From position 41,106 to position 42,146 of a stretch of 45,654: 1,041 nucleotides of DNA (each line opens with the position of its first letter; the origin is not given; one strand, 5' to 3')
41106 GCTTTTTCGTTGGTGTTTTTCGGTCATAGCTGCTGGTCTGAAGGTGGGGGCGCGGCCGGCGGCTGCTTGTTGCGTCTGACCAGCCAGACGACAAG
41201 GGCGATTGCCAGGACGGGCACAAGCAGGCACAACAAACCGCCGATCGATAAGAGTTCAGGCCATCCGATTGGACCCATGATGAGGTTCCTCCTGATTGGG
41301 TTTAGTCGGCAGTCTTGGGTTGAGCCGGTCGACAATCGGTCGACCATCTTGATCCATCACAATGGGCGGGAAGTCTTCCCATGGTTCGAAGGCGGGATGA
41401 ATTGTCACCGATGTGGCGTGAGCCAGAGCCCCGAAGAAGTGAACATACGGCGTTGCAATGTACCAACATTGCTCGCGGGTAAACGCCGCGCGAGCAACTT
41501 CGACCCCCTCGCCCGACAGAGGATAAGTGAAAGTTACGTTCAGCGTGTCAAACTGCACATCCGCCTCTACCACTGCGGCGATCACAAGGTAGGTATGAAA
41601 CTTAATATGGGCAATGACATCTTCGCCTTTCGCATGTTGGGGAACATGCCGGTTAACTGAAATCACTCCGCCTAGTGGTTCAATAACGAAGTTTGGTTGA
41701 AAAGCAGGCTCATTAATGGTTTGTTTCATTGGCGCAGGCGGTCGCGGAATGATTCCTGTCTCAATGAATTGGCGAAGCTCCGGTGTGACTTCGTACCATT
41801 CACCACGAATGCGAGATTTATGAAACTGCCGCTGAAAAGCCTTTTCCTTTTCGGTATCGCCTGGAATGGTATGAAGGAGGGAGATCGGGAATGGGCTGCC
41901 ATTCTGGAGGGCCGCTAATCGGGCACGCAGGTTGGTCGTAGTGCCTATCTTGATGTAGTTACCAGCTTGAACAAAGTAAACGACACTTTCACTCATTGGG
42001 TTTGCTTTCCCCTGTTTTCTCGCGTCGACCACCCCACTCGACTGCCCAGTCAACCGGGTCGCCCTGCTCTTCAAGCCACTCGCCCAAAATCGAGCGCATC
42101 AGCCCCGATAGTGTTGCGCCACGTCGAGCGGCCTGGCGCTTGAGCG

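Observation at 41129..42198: RHH / T5orf172 (GIY-YIG-fold) / 49-aa membrane peptide: tightly overlapped three-gene operon at the immunity position, candidate novel toxin-antitoxin or abortive-infection module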

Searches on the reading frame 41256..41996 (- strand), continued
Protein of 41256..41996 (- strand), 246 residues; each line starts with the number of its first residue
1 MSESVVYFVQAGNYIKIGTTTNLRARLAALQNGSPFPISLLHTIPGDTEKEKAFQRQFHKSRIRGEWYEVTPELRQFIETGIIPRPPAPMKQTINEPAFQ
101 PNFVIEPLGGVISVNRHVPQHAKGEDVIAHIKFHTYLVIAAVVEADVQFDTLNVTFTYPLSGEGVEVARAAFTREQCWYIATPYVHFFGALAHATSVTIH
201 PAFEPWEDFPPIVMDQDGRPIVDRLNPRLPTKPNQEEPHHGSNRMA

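Call 91: search_dna_similar(query=window:41259-41996:-, collection=phages, mode=protein, max_evalue=0.001, max_rows=25)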
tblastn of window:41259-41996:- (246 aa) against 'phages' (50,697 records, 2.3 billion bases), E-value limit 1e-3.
Records with a match: 97; places in all: 97; records where one place covers at least 80% of the query: 0.
Best place of each record, by identity: <60% 97.
By first word of the organism name: Mycobacterium 55; Gordonia 12; Klebsiella 8; Arthrobacter 5; Pseudanabaena 3; Myxococcus 2; Rhodococcus 2; Escherichia 2; Salmonella 2; Corynebacterium 1; and 5 more.
By host as written in the record: Mycobacterium smegmatis mc2 155 40; Gordonia terrae 3612 9; Mycobacterium smegmatis mc#155 7; Klebsiella pneumoniae 6; Gordonia terrae CAG3 3; Arthrobacter globiformis NRRL B-2979 3; Myxococcus xanthus strain DK883 2; Pseudanabaena sp. 2; and 19 more.
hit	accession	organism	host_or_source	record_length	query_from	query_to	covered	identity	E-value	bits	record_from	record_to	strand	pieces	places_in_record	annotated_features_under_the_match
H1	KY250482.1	Corynebacterium phage phi16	Corynebacterium glutamicum ATCC 21792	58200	4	79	31%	51.3%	1e-11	69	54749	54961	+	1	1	hypothetical protein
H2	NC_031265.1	Gordonia phage Guacamole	Gordonia terrae 3612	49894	4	86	34%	38.6%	1e-5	52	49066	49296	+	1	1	77: hypothetical protein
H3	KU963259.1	Gordonia phage Guacamole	Gordonia terrae 3612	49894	4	86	34%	38.6%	1e-5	52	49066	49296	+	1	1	77: hypothetical protein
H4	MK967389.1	Gordonia phage JasperJr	Gordonia terrae CAG3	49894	4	86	34%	38.6%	1e-5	52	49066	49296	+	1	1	77: hypothetical protein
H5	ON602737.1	Klebsiella phage VLCpiS13c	Klebsiella pneumoniae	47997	3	97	39%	33.0%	1e-4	49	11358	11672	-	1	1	endonuclease | head morphogenesis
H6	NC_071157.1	Klebsiella phage VLCpiS13c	Klebsiella pneumoniae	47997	3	97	39%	33.0%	1e-4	49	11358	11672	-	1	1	endonuclease | head morphogenesis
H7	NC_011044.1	Mycobacterium phage Nigel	Mycobacterium smegmatis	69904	5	78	30%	41.6%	5e-10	65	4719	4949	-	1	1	none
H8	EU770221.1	Mycobacterium phage Nigel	Mycolicibacterium smegmatis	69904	5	78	30%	41.6%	5e-10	65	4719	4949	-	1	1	none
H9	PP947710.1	Mycolicibacterium phage phi1_186018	Mycolicibacterium smegmatis MC2 155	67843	2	80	32%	38.8%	5e-9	62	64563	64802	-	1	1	DnaD-like helicase loader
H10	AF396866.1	Myxococcus phage Mx8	Myxococcus xanthus strain DK883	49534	6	83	32%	38.8%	4e-8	59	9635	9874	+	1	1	p19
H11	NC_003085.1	Myxococcus phage Mx8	Myxococcus xanthus strain DK883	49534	6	83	32%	38.8%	4e-8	59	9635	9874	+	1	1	replication initiation protein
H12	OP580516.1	Arthrobacter phage Bauer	Arthrobacter globiformis NRRL B-2979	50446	5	80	31%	39.7%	3e-5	50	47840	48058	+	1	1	89: hypothetical protein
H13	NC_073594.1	Arthrobacter phage Bauer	Arthrobacter globiformis NRRL B-2979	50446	5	80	31%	39.7%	3e-5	50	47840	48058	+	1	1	89: hypothetical protein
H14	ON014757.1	Pseudanabaena phage Pam5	Pseudanabaena sp.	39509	6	78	30%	41.1%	2e-9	63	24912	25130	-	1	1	GIY-YIG nuclease family protein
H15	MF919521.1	Gordonia phage Lysidious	Gordonia terrae 3612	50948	4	80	31%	39.0%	1e-5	52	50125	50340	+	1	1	hypothetical protein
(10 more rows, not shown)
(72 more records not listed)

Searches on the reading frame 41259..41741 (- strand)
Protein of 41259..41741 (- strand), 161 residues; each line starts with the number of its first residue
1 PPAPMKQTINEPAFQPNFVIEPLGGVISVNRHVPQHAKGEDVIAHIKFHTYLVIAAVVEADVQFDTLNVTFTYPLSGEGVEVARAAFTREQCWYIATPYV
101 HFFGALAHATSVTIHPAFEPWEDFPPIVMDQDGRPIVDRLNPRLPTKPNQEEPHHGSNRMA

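Call 22: search_protein_representatives(protein=window:41259-41741:-)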
Query: 161 residues. Proteins with E-value up to 0.001 (for the whole library): 2; up to 1e-10: 1; up to 1e-30: 1. The best 2 are listed.
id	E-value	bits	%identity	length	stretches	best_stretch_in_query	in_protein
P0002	3.1e-52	193.3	65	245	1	2-140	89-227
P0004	1.3e-09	54.7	54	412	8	78-94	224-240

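Call 73: find_related_loci(query=A6, collection=metagenome_contigs, flank=5000)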
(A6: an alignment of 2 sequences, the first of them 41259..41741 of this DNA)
Query A6 (161 aa) in metagenome_contigs; peptide patterns used: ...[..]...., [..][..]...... (x = any residue, [..] = any of these).
106 stretches matched a pattern; 1 encode a relative of the query (tblastn E <= 1e-3); 1 distinct loci.
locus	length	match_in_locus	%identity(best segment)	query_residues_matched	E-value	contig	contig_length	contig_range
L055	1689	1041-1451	66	2-138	9e-61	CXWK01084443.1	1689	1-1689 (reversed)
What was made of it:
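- Tried and rejected: JGI metagenomes (call 73);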
